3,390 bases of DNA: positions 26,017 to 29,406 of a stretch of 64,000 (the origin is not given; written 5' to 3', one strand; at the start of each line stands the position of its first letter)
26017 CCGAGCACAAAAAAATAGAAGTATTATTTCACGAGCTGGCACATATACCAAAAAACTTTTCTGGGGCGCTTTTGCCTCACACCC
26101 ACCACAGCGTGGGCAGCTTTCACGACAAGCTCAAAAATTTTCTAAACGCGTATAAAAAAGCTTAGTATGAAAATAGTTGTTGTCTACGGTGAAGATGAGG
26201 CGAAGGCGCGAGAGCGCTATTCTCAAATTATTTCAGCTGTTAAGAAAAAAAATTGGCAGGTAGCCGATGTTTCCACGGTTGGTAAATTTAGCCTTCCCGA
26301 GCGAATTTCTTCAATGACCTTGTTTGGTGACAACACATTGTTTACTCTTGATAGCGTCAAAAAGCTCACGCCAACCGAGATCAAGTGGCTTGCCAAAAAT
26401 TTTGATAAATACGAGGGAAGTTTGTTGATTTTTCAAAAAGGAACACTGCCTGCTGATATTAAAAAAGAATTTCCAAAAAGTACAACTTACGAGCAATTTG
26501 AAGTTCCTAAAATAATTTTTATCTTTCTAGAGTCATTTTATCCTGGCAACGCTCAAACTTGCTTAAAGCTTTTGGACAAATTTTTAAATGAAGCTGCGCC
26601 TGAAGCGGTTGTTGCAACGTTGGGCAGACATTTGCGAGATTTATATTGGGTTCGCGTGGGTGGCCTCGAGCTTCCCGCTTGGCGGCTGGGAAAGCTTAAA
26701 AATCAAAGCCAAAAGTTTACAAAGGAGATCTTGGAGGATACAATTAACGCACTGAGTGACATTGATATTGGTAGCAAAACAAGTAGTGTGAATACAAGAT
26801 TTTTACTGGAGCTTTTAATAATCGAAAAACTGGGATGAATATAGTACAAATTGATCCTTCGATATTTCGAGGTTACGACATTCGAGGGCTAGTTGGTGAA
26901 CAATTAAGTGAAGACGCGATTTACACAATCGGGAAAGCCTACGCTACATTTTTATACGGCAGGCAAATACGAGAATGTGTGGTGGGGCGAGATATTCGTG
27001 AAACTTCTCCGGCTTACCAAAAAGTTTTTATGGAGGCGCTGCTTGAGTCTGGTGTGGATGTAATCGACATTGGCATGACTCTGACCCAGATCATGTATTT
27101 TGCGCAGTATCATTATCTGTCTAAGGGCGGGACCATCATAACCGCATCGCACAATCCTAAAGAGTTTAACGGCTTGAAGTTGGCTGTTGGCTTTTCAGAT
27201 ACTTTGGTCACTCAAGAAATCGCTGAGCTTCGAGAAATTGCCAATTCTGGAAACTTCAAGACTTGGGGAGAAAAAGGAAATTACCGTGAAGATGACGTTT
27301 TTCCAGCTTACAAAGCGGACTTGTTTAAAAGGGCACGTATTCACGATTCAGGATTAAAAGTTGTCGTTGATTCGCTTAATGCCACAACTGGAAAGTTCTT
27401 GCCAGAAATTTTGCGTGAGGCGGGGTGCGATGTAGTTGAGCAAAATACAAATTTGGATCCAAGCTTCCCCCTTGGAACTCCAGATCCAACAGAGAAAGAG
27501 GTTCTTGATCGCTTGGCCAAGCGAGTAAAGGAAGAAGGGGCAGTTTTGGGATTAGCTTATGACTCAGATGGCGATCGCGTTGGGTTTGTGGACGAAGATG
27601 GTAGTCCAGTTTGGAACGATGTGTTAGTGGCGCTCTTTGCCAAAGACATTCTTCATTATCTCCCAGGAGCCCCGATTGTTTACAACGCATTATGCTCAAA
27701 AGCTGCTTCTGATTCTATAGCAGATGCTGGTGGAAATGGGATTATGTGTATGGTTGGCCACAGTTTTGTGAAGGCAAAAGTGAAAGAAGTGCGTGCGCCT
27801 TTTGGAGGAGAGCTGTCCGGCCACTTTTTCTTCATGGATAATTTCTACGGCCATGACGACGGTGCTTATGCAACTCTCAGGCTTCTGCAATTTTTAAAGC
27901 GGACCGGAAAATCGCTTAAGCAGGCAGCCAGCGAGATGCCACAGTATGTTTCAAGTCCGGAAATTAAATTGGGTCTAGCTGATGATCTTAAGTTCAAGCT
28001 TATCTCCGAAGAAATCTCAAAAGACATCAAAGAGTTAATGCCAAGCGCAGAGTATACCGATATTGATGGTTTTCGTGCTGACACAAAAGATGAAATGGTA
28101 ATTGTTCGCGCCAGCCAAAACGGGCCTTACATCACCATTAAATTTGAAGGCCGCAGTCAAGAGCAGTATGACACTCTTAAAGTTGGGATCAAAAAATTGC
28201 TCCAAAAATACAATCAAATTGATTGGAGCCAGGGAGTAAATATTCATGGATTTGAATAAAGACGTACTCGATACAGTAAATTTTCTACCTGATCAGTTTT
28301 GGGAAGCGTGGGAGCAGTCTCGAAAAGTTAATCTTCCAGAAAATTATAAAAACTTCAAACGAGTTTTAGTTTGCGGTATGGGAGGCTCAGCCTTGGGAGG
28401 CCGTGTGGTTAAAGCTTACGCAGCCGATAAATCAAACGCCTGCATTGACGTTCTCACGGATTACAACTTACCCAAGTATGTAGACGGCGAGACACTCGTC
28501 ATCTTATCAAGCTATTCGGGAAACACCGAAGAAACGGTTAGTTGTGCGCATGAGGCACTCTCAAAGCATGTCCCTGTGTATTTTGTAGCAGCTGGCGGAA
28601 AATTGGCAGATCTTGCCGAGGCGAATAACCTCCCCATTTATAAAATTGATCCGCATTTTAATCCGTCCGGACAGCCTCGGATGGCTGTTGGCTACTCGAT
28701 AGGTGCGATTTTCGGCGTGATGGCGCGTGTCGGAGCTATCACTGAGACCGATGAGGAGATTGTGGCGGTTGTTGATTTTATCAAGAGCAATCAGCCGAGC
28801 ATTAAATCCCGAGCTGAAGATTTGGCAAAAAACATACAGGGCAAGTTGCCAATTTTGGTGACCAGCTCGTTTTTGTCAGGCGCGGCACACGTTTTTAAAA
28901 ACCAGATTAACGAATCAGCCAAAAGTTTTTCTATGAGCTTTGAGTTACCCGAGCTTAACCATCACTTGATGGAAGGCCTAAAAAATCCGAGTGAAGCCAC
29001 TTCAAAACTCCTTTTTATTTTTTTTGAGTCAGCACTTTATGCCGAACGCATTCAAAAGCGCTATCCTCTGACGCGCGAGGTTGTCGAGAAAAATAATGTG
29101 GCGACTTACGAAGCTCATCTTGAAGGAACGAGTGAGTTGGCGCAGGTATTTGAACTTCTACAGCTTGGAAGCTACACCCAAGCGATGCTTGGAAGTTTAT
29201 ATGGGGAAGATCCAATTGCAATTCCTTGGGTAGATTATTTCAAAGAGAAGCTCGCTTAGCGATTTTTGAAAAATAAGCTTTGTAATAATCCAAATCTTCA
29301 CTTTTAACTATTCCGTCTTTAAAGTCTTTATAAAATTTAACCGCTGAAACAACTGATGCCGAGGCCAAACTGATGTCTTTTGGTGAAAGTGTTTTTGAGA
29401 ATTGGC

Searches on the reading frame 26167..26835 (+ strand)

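Call 23: search_protein_families(library=pfam, proteins=[window:26167-26835:+], max_evalue=0.001)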
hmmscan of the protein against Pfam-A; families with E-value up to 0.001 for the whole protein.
window:26167-26835:+ (223 aa): 1 family
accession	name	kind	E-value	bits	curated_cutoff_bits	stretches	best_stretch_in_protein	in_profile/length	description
PF21694.2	DNA_pol3_delta_C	-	1.6e-07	31.7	27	1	167-220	67-120/121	DNA polymerase III delta subunit, C-terminal domain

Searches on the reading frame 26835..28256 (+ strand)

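Call 23: search_protein_families(library=pfam, proteins=[window:26835-28256:+], max_evalue=0.001)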
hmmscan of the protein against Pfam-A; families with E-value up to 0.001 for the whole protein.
window:26835-28256:+ (474 aa): 4 families
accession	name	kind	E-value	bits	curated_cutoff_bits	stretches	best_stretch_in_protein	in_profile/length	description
PF02878.22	PGM_PMM_I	-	1.5e-26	93.2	22.5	1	10-139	3-134/138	Phosphoglucomutase/phosphomannomutase, alpha/beta/alpha domain I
PF02879.22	PGM_PMM_II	-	2.5e-26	92.6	29.3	1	163-256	10-103/103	Phosphoglucomutase/phosphomannomutase, alpha/beta/alpha domain II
PF02880.22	PGM_PMM_III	-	4.6e-21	75.5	20.7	1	262-370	3-114/115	Phosphoglucomutase/phosphomannomutase, alpha/beta/alpha domain III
PF00408.26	PGM_PMM_IV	-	0.00082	19.8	23.1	0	404-450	21-63/68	Phosphoglucomutase/phosphomannomutase, C-terminal domain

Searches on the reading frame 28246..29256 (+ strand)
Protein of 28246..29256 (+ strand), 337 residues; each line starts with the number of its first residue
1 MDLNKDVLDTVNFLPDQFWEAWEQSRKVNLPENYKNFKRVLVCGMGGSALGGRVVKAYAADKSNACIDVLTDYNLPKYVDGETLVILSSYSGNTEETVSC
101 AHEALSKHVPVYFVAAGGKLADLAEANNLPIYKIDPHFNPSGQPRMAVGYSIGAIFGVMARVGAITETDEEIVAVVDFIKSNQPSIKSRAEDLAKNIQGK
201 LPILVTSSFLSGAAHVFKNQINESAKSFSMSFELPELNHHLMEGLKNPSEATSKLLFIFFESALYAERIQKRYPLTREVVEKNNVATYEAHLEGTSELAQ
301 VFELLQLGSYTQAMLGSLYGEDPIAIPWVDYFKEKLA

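Call 23: search_protein_families(library=pfam, proteins=[window:28246-29256:+], max_evalue=0.001)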
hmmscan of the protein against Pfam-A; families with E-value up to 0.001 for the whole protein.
window:28246-29256:+ (337 aa): 2 families
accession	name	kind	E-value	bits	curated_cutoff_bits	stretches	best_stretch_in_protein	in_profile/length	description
PF10432.14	bact-PGI_C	-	1.2e-31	110.1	24.5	1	187-336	2-151/151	Bacterial phospho-glucose isomerase C-terminal SIS domain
PF01380.27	SIS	-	0.00065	20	25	0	38-115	6-87/131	SIS domain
